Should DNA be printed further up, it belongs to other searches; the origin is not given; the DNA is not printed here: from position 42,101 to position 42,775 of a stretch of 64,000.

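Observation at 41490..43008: A second RHH-PIN pair sits next to a convergent two-gene cassette of unrecognisable proteins.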

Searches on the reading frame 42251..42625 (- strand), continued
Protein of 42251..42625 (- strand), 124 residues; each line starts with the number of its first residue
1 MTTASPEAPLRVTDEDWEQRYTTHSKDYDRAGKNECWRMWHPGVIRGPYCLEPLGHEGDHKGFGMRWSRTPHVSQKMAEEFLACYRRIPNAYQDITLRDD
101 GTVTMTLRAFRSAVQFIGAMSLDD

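Call 56: search_protein_families(library=phrogs, proteins=[L020:328-612:+, L020:609-1040:+, L018:1348-2040:+, L018:2401-2670:+, L020:2-331:+, L015:7442-7864:+, L015:8701-9231:-, L015:3473-3805:+, L015:6501-6818:+, L015:6977-7297:+], max_evalue=0.001)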
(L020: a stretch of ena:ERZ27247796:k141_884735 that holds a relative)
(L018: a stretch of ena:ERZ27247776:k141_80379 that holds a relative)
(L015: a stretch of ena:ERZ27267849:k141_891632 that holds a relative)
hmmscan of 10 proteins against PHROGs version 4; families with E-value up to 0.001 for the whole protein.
L020:328-612:+ (94 aa): 12 families
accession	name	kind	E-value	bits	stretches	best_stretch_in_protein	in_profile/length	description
phrog_472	-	transcription regulation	9.7e-23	81.8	1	19-93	35-112/523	WhiB transcriptional factor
phrog_1333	-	unknown function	2.2e-21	77.7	1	12-93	8-90/166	-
phrog_14459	-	transcription regulation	7.2e-20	72.8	1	12-93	4-86/137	transcriptional regulator WhiB-like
phrog_12112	-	transcription regulation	3.5e-16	60.7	1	21-90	4-68/130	transcriptional regulator WhiB-like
phrog_10071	-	transcription regulation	1.9e-15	58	1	23-90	12-83/196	transcriptional regulator WhiB-like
phrog_8273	-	unknown function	2.9e-14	54.5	1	23-92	109-177/216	-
phrog_14304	-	transcription regulation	1.1e-11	45.9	1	20-86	40-121/187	transcriptional regulator WhiB-like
phrog_9926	-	transcription regulation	1.7e-10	42.2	1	33-94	33-98/107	transcriptional regulator WhiB-like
phrog_31604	-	transcription regulation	2e-10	41.6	1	23-91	15-81/181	transcriptional regulator WhiB-like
phrog_1821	-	transcription regulation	8.4e-07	29.9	1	23-68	15-61/89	transcriptional regulator WhiB-like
phrog_11832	-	unknown function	9.7e-07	29.4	1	56-80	2-26/33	-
phrog_10802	-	transcription regulation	4.8e-06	27.6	1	21-69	6-55/96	transcriptional regulator WhiB-like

L020:609-1040:+ (143 aa): 0 families

L018:1348-2040:+ (230 aa): 3 families
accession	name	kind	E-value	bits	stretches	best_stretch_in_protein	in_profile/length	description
phrog_24333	-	other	4.8e-24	86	1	12-207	38-227/238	DNA methyltransferase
phrog_954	-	other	1.2e-06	28.9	1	61-140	99-168/229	DNA methyltransferase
phrog_11564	-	other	0.00024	21.9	0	61-89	52-80/117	DNA methyltransferase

L018:2401-2670:+ (89 aa): 0 families

L020:2-331:+ (109 aa): 1 family
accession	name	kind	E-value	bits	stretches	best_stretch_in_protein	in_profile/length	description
phrog_244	-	DNA, RNA and nucleotide metabolism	4.8e-21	76.9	1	2-98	7-104/186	RusA-like Holliday junction resolvase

L015:7442-7864:+ (140 aa): 0 families

L015:8701-9231:- (176 aa): 10 families
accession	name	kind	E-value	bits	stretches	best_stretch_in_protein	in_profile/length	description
phrog_1872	-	DNA, RNA and nucleotide metabolism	4.7e-17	63.4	1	8-129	18-129/166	endonuclease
phrog_826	-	DNA, RNA and nucleotide metabolism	3.3e-16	60.7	1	5-77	66-142/281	HNH endonuclease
phrog_59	-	DNA, RNA and nucleotide metabolism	1.3e-13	52.1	1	24-176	159-275/423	HNH endonuclease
phrog_6254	-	DNA, RNA and nucleotide metabolism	3.8e-13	51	1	20-170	11-150/154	HNH endonuclease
phrog_20467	-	DNA, RNA and nucleotide metabolism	4.9e-11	43.5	1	130-176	61-107/112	HNH endonuclease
phrog_3593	-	DNA, RNA and nucleotide metabolism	1.6e-10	42.1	1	8-77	54-124/210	HNH endonuclease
phrog_6156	-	DNA, RNA and nucleotide metabolism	2.3e-07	31.4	1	125-175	179-229/261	endonuclease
phrog_4842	-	DNA, RNA and nucleotide metabolism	3.7e-06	27.8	1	11-80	65-134/154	HNH endonuclease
phrog_517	-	DNA, RNA and nucleotide metabolism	4.9e-05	25.2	1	125-170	79-124/128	HTH DNA binding protein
phrog_664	-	DNA, RNA and nucleotide metabolism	0.00028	21.8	1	121-174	81-127/210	DNA binding protein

L015:3473-3805:+ (110 aa): 1 family
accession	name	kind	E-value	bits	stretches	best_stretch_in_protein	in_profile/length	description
phrog_1485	-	unknown function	4.3e-07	30.6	1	38-105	30-100/238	-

L015:6501-6818:+ (105 aa): 0 families

L015:6977-7297:+ (106 aa): 7 families
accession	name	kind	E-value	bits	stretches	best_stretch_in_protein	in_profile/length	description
phrog_419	-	unknown function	2.5e-17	64.3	1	1-104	40-133/300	-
phrog_1810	-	unknown function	3.6e-17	63.9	1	2-95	7-93/166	-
phrog_4502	-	unknown function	1e-06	29.8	1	4-96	3-88/190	-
phrog_19511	-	unknown function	2.1e-06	28.8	1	4-94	3-88/155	-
phrog_4159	-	other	5.4e-05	23.6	1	3-99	2-88/270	nucleotide pyrophosphohydrolase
phrog_33170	-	unknown function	0.0001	23.4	1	65-93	90-120/124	-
phrog_6363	-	unknown function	0.00043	21.9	1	3-94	2-99/99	-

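Call 58: list_cluster_members(proteins=[P0007, window:42251-42625:-, window:41746-42192:+, window:41523-41738:+, window:43156-44361:-, window:40184-41482:+])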
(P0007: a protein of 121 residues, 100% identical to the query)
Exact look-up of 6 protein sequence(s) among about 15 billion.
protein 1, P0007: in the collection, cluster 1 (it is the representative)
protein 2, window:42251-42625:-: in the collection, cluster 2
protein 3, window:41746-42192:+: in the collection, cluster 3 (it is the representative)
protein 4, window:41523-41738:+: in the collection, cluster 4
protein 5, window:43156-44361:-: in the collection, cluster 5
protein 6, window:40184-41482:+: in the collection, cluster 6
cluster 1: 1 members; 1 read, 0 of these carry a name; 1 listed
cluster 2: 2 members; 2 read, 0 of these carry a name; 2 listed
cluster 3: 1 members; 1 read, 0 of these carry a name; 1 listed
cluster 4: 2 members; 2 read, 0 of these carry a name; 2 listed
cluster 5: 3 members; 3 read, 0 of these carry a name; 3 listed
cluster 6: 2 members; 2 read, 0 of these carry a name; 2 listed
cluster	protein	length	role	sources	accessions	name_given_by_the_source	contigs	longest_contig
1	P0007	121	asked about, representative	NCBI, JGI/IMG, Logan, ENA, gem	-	-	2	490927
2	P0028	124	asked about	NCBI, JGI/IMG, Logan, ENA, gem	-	-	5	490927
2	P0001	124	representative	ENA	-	-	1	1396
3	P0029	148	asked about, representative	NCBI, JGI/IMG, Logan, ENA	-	-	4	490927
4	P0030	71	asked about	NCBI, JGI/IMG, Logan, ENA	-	-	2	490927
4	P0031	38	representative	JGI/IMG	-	-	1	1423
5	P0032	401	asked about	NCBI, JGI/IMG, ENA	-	-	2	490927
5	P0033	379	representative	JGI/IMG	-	-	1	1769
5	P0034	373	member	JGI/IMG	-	-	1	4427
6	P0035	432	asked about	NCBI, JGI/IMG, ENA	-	-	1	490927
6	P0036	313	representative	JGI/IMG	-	-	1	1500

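Call 68: find_encoding_contigs(protein=P0009, flank=5000, max_places=2)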
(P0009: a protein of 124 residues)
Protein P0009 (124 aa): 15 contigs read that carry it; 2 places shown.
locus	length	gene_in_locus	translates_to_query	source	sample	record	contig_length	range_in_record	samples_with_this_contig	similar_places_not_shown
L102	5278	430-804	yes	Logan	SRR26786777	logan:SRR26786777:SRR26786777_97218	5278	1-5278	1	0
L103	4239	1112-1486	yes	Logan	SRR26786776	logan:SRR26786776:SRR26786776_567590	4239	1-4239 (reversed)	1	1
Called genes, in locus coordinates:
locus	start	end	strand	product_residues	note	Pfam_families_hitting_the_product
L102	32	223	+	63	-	-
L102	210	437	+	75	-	-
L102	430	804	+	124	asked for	-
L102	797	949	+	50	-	-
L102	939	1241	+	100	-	-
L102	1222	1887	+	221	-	-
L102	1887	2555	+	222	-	-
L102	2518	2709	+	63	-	-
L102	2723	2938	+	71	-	-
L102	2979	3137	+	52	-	-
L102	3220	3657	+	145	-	PF28175:T4SS_LegC2C7 (weak)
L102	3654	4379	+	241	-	-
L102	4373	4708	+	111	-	-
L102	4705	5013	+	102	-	-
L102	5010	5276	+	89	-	?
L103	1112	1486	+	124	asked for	-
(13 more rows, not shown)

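Call 69: find_encoding_contigs(protein=P0026, flank=5000, max_places=2)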
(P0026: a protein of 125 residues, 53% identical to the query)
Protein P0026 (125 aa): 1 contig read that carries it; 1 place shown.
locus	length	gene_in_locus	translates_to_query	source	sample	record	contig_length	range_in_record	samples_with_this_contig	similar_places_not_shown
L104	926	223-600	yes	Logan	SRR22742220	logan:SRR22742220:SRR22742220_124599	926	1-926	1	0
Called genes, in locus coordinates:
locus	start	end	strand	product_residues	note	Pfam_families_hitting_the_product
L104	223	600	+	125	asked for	-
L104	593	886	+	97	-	-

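Call 70: find_encoding_contigs(protein=P0008, flank=5000, max_places=2)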
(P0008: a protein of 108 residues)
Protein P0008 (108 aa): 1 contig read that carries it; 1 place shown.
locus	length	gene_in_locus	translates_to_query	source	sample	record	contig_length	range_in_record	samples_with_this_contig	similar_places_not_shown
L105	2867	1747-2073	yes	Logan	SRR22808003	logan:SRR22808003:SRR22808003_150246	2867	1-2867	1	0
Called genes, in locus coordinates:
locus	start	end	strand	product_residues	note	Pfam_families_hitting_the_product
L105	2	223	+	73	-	?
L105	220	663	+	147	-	-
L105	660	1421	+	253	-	PF00535:Glycos_transf_2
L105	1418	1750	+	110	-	-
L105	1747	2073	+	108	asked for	-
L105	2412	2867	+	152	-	?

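Call 71: find_encoding_contigs(protein=P0012, flank=5000, max_places=2)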
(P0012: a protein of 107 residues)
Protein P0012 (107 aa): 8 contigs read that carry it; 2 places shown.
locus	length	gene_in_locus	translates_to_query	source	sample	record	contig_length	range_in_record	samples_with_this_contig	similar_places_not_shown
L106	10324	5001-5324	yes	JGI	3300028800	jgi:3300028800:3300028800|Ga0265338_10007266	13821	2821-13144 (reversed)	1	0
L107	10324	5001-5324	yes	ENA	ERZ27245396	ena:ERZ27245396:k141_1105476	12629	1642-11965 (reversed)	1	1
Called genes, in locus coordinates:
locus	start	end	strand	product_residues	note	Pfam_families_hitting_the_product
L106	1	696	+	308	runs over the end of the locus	PF11999:Ice_binding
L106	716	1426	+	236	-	PF04203:Sortase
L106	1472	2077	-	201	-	-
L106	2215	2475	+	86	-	-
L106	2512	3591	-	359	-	PF00331:Glyco_hydro_10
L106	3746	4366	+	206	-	-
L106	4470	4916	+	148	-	-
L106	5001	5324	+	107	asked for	-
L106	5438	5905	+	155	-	PF02698:DUF218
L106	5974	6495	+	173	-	-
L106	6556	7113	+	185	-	-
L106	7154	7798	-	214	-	PF02698:DUF218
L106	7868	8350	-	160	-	-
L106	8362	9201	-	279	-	-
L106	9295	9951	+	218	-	-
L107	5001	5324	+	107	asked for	-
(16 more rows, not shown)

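Call 80: fold_search(model_id=the predicted structure, library=pdb)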
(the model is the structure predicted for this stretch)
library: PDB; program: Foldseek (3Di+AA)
matches with E <= 10: 67; with E <= 0.001: 0
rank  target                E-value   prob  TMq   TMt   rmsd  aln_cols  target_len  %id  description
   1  6zj3_SI               1.9e+00  0.03  0.15  0.11  13.9        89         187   16  Cryo-EM structure of the highly atypical cytoplasmic ribosome of Euglena gracilis (released 2020-10-07)
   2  2mky_MODEL_1_A        2.4e+00  0.13  0.24  0.40   4.9        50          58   20  Structure of the PrgK first periplasmic domain (released 2014-10-29)
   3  4v8m_A4               3.3e+00  0.01  0.15  0.12  17.3       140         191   14  High-resolution cryo-electron microscopy structure of the Trypanosoma brucei ribosome (released 2014-07-09)
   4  3j6d_Y                3.5e+00  0.12  0.24  0.21   4.9        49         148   20  Model of the PrgH-PrgK periplasmic rings (released 2015-01-14)
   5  4d0k_B                3.5e+00  0.07  0.18  0.21   9.7        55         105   13  Complex of Chaetomium thermophilum PAN2 (WD40-CS1) with PAN3 (C-term) (released 2014-06-04)
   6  2js3_MODEL_1_A        3.5e+00  0.02  0.11  0.14  15.1        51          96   16  NMR Structure of protein Q6N9A4_RHOPA. Northeast Structural Genomics Consortium target RpT8 (released 2007-07-31)
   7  2zdi_B                3.7e+00  0.08  0.17  0.20   9.4        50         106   14  Crystal structure of Prefoldin from Pyrococcus horikoshii OT3 (released 2008-02-05)
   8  7e0d                  3.7e+00  0.04  0.18  0.05  11.4        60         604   17  Structure of L-glutamate oxidase R305E mutant in complex with L-arginine (released 2021-04-07)
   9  9unw_H                4.2e+00  0.05  0.15  0.08  11.8        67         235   13  mouse PDCD5-TRiC complex (released 2026-03-25)
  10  1f02_T                4.5e+00  0.04  0.17  0.27   8.9        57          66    7  CRYSTAL STRUCTURE OF C-TERMINAL 282-RESIDUE FRAGMENT OF INTIMIN IN COMPLEX WITH TRANSLOCATED INTIMIN RECEPTOR (TIR) IN (released 2000-07-12)
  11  2w1t_A                4.5e+00  0.02  0.11  0.09  12.9        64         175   12  Crystal Structure of B. subtilis SpoVT (released 2008-11-18)
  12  9w54_A                4.8e+00  0.04  0.19  0.08  11.4        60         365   17  Structure of L-glutamate oxidase in complex with L-glutamate (released 2026-01-07)
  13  6eup_A                5.1e+00  0.11  0.20  0.17   3.0        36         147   14  Crystal structure of Neisseria meningitidis NadA variant 3 double mutant A33I-I38L (released 2018-10-10)
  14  4v7e_BT               5.1e+00  0.04  0.19  0.17  11.7        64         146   20  Model of the small subunit RNA based on a 5.5 A cryo-EM map of Triticum aestivum translating 80S ribosome (released 2014-07-09)
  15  9w58_A                5.1e+00  0.03  0.19  0.08  11.4        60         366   17  Structure of L-glutamate oxidase E617K mutant (released 2026-01-07)
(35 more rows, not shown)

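Call 81: fold_search(model_id=the predicted structure, library=viral)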
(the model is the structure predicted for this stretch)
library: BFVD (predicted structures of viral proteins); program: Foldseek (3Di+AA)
matches with E <= 10: 356; with E <= 0.001: 0
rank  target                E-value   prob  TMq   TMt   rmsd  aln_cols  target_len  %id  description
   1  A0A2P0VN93            4.4e-01  0.07  0.20  0.07  17.6       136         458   12  DUF262 domain-containing protein [Tetraselmis virus 1]
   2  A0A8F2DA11            4.7e-01  0.09  0.13  0.10  13.7        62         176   14  Helix-turn-helix DNA-binding domain protein [Gordonia phage VanLee]
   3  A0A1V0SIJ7            6.8e-01  0.08  0.14  0.14  10.8        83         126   14  Uncharacterized protein [Klosneuvirus KNV1]
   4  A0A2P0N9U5            8.8e-01  0.04  0.14  0.16  16.1        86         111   10  Uncharacterized protein [Pectobacterium phage vB_PatP_CB4]
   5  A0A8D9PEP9            9.3e-01  0.15  0.19  0.09   6.1        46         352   22  Uncharacterized protein [Bacteriophage sp.]
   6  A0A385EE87            9.9e-01  0.35  0.24  0.54   5.1        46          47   15  Uncharacterized protein [Salmonella virus VSiP]
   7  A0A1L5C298            1.2e+00  0.16  0.23  0.37   5.0        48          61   14  Uncharacterized protein [Pseudoalteromonas phage C5a]
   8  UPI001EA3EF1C         1.2e+00  0.13  0.17  0.14   9.3        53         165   17  (no name look-up for this kind of identifier)
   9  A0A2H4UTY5            1.2e+00  0.06  0.18  0.15  17.1        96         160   21  Uncharacterized protein [Bodo saltans virus]
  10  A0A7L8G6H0            1.4e+00  0.04  0.19  0.17  14.6       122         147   11  (no name in the UniProt tables at hand)
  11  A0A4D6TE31            1.4e+00  0.18  0.20  0.36  12.2        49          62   10  (no name in the UniProt tables at hand)
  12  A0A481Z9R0            1.4e+00  0.12  0.17  0.09   8.6        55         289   13  Uncharacterized protein [Pithovirus LCPAC304]
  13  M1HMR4                1.4e+00  0.06  0.10  0.08  13.7        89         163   11  (no name in the UniProt tables at hand)
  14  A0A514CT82            1.4e+00  0.03  0.15  0.11  13.7        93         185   15  Uncharacterized protein [Achromobacter phage Motura]
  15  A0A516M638            1.5e+00  0.08  0.17  0.27  10.2        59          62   14  (no name in the UniProt tables at hand)
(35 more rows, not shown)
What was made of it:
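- Tried and rejected: Foldseek of the ORF B model against PDB and BFVD gave nothing below E 0.4 (calls 80, 81).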

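Call 86: search_dna_similar(query=window:42251-42625:-, collection=plasmids, mode=protein, max_evalue=0.1)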
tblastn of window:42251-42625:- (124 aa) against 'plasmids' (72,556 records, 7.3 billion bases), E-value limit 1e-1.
No match.

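Call 87: search_dna_similar(query=P0009, collection=phages, mode=protein, max_evalue=0.1)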
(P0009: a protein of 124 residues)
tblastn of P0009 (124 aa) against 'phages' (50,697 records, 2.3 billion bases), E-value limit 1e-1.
No match.

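Call 88: search_dna_similar(query=L015:933-1382:+, collection=phages, mode=protein, max_evalue=0.00001, max_rows=8)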
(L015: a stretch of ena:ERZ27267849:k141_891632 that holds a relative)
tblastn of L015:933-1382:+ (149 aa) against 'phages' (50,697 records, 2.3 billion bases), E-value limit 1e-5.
Records with a match: 18; places in all: 18; records where one place covers at least 80% of the query: 18.
Best place of each record, by identity: <60% 18.
By first word of the organism name: Mycobacterium 14; Rhizobium 2; Paracoccus 1; Nostoc 1.
By host as written in the record: Mycobacterium smegmatis mc2 155 7; Mycobacterium smegmatis mc#155 4; Rhizobium radiobacter P007 2; Mycobacterium smegmatis mc2155 2; Mycobacterium sp. 1; Paracoccus sp. 1; Nostoc sp. 1.
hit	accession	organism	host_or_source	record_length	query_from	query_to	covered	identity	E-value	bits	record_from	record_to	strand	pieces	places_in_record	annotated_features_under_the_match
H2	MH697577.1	Mycobacterium phage Amochick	Mycobacterium smegmatis mc2 155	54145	1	145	97%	51.9%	2e-39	146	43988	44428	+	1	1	64: hypothetical protein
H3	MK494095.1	Mycobacterium phage Daegal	Mycobacterium smegmatis mc#155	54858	1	145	97%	51.9%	2e-39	146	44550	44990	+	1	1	66: hypothetical protein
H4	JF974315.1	Rhizobium phage RR1-B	Rhizobium radiobacter P007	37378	3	141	93%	46.8%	8e-27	110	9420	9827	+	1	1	hypothetical protein (x2)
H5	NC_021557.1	Rhizobium phage RR1-B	Rhizobium radiobacter P007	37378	3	141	93%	46.8%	8e-27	110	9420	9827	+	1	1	nucleoside deoxyribosyltransferase | hypothetical protein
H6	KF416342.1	Mycobacterium phage Papyrus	Mycobacterium smegmatis mc2 155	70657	1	149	100%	42.0%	9e-28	112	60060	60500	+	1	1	78: hypothetical protein | 79: hypothetical protein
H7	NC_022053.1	Mycobacterium phage Papyrus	Mycobacterium smegmatis mc2 155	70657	1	149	100%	42.0%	9e-28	112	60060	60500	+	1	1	78: nucleoside deoxyribosyltransferase | 79: hypothetical protein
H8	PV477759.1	Mycobacterium phage JIND1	Mycobacterium sp.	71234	1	146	98%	42.9%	6e-30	119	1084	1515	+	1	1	nucleoside deoxyribosyltransferase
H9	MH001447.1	Mycobacterium phage Nilo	Mycobacterium smegmatis mc2 155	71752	1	146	98%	42.9%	6e-30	119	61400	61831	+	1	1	81: nucleoside deoxyribosyltransferase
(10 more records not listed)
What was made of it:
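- For that last neighbour, 14 of 18 matching phage records, including the two closest, are Mycobacterium phages (call 88).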

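Call 89: search_dna_similar(query=L102:1222-1887:+, collection=phages, mode=protein, max_evalue=0.0001, max_rows=8)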
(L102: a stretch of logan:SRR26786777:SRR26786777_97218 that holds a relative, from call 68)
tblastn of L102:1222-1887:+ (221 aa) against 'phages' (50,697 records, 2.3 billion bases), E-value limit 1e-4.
No match.

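Call 103: find_related_loci(query=P0009, collection=viral_contigs, flank=10000)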
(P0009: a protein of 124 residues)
Query P0009 (124 aa) in viral_contigs; peptide patterns used: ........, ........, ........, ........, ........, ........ (x = any residue, [..] = any of these).
No stretch of DNA in the collection matches any of the patterns.

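Call 104: find_related_loci(query=P0027, collection=viral_contigs, flank=10000)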
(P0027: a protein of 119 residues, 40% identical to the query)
Query P0027 (119 aa) in viral_contigs; peptide patterns used: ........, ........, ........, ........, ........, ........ (x = any residue, [..] = any of these).
7 stretches matched a pattern, but none encodes a relative of the query by tblastn (E <= 1e-3).
